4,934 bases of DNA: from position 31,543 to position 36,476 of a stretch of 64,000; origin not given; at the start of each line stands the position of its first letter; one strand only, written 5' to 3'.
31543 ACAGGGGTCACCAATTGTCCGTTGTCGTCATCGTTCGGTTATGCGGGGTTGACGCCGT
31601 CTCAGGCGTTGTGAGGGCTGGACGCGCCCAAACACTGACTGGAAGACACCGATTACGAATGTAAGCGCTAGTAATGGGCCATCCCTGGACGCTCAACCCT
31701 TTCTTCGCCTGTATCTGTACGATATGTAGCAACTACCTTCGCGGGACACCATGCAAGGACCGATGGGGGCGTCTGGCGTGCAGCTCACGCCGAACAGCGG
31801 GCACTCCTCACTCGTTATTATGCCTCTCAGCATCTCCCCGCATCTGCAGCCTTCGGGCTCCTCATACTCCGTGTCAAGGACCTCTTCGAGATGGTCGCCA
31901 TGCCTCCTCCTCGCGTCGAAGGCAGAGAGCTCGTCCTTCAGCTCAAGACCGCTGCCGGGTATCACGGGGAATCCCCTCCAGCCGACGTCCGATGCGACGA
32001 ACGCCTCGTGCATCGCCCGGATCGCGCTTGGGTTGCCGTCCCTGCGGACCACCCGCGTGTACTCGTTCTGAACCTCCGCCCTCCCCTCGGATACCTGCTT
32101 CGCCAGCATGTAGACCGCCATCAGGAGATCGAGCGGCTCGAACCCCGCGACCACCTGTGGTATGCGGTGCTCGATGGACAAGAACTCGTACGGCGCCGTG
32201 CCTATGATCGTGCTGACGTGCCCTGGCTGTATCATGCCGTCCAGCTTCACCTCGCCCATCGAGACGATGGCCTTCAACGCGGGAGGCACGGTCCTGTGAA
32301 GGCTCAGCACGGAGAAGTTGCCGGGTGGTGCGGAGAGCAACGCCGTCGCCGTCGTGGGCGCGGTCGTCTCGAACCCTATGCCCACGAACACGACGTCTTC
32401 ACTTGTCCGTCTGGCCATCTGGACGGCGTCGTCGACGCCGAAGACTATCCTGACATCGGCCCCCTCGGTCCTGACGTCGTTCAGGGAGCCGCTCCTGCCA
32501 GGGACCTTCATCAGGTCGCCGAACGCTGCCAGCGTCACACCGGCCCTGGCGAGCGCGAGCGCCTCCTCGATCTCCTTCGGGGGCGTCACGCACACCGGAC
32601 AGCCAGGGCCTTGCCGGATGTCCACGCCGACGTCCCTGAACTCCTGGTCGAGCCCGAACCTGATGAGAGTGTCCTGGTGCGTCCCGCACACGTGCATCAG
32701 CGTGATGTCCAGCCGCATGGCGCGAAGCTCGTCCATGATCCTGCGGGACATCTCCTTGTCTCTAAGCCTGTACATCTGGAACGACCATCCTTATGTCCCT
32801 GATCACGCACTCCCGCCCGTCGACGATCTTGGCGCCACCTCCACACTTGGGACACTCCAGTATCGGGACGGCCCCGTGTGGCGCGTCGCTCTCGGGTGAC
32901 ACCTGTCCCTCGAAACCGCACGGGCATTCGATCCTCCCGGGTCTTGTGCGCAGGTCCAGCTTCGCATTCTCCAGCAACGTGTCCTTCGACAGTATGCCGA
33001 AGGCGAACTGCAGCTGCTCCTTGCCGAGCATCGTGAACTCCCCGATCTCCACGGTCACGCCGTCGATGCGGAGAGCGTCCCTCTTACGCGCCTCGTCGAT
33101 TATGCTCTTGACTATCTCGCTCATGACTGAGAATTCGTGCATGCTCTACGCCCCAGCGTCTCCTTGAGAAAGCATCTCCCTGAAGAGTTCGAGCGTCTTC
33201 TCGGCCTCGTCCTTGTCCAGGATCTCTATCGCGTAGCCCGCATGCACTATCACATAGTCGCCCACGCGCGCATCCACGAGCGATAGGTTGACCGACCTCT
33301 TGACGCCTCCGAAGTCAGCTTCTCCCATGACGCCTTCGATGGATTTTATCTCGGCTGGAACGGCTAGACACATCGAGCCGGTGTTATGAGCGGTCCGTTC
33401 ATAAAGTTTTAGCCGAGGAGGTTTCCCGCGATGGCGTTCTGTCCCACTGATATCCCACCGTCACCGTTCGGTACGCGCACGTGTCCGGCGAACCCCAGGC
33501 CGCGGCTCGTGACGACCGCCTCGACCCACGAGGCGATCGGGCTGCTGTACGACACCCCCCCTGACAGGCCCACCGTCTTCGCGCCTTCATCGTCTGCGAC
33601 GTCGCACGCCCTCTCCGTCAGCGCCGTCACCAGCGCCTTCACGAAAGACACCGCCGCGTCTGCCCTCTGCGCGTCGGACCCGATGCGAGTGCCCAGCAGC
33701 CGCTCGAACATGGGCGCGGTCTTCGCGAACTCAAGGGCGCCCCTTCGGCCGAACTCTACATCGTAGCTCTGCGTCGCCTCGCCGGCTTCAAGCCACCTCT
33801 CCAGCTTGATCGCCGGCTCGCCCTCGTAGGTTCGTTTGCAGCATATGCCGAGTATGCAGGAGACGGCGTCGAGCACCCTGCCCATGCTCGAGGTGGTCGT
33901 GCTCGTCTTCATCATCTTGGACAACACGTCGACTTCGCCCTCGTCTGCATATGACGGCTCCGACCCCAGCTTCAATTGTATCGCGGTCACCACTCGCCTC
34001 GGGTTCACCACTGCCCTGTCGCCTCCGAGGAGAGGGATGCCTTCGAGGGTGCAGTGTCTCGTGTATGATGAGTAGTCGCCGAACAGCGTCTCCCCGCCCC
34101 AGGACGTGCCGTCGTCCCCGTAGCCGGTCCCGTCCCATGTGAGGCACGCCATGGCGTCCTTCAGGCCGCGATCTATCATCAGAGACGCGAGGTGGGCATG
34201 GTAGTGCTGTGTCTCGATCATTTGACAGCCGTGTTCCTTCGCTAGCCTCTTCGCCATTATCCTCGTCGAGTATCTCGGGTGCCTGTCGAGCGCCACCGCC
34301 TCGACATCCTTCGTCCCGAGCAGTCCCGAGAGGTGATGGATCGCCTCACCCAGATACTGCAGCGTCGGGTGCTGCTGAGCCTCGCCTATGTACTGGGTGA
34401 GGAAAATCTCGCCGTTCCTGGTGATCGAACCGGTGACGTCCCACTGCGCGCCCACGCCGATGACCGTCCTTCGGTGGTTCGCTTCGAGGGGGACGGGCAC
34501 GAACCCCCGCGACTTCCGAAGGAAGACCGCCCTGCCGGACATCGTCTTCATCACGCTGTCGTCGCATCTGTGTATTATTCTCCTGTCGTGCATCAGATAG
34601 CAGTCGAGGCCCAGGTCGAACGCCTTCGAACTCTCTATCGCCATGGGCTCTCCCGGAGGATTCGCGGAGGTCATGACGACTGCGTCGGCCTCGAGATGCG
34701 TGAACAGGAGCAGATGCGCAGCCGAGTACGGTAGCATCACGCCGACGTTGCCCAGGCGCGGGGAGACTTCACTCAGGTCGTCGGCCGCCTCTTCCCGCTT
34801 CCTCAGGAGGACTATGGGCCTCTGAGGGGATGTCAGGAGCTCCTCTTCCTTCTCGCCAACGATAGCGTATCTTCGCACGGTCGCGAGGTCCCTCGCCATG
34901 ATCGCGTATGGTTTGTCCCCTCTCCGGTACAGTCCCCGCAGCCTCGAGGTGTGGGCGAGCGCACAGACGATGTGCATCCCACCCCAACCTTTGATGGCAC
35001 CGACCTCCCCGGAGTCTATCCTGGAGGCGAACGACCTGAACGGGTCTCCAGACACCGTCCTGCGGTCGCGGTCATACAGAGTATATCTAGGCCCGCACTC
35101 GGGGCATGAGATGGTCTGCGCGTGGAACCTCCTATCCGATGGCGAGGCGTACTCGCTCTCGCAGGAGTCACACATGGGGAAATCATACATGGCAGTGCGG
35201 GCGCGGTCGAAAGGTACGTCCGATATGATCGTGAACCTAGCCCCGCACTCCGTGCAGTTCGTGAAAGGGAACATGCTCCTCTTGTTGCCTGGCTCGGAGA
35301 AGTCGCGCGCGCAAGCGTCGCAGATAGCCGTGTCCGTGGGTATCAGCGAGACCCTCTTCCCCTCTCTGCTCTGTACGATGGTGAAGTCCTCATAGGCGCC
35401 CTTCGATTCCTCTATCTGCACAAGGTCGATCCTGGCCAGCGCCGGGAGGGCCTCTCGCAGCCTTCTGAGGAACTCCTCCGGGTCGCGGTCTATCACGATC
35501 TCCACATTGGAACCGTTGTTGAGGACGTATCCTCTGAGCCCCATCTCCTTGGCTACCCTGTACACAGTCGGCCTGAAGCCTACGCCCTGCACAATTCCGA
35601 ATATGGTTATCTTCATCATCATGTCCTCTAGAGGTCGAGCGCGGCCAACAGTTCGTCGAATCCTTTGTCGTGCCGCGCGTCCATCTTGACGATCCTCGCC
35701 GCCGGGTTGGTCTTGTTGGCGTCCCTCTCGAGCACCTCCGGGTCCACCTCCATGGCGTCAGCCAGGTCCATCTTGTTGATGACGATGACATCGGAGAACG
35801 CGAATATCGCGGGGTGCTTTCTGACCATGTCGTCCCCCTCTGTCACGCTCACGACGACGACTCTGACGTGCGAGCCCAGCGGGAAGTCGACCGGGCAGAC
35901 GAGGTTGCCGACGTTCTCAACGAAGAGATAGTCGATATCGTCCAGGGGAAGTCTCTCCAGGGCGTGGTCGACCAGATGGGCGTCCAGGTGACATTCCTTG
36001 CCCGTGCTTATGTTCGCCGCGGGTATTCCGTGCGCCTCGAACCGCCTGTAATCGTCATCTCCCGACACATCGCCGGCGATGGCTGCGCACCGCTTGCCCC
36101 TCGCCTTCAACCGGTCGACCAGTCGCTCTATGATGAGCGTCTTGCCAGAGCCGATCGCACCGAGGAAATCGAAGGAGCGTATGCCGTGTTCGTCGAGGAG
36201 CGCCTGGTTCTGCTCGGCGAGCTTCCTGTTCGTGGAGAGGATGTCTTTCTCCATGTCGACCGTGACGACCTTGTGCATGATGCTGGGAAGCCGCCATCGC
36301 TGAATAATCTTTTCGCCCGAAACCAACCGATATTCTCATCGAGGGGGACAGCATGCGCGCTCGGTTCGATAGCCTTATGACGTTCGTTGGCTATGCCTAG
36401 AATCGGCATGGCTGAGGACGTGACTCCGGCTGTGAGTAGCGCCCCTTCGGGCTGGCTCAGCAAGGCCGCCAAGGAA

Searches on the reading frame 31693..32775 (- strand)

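Call 15: search_protein_families(library=pfam, proteins=[window:31693-32775:-], max_evalue=0.001)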
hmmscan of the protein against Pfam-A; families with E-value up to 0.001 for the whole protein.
window:31693-32775:- (360 aa): 1 family
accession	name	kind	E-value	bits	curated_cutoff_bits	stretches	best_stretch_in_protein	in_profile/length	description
PF01924.21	HypD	-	2.9e-127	425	25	1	10-356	7-351/351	Hydrogenase formation hypA family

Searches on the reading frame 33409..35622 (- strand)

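Call 15: search_protein_families(library=pfam, proteins=[window:33409-35622:-], max_evalue=0.001)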
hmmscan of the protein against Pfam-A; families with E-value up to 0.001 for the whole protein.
window:33409-35622:- (737 aa): 5 families
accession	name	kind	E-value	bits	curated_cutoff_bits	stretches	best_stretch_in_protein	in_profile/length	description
PF22521.2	HypF_C_2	-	1.6e-57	195.5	27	1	494-728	2-241/241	Carbamoyltransferase, Kae1-like Domain, second subdomain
PF07503.17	zf-HYPF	-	3.5e-28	97.6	23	2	150-183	1-34/34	HypF finger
PF01300.24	Sua5_yciO_yrdC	-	4.4e-27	95.2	25.1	1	202-370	3-177/178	Telomere recombination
PF17788.7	HypF_C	-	4.1e-19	69.5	23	1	383-484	2-99/99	HypF Kae1-like domain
PF00708.24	Acylphosphatase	-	2.4e-17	63.4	22.5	1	4-82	2-85/85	Acylphosphatase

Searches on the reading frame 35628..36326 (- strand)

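Call 15: search_protein_families(library=pfam, proteins=[window:35628-36326:-], max_evalue=0.001)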
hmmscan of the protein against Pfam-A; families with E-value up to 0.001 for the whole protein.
window:35628-36326:- (232 aa): 3 families
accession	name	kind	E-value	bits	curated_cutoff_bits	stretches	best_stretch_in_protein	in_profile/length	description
PF02492.25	cobW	-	5.5e-21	75.4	20.7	1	56-213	7-179/180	CobW/HypB/UreG, nucleotide-binding domain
PF03308.22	MeaB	-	1.3e-09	38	23.1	1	132-229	127-230/273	Methylmalonyl Co-A mutase-associated GTPase MeaB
PF03193.22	RsgA_GTPase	-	0.00081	19.7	30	0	179-230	56-104/174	RsgA GTPase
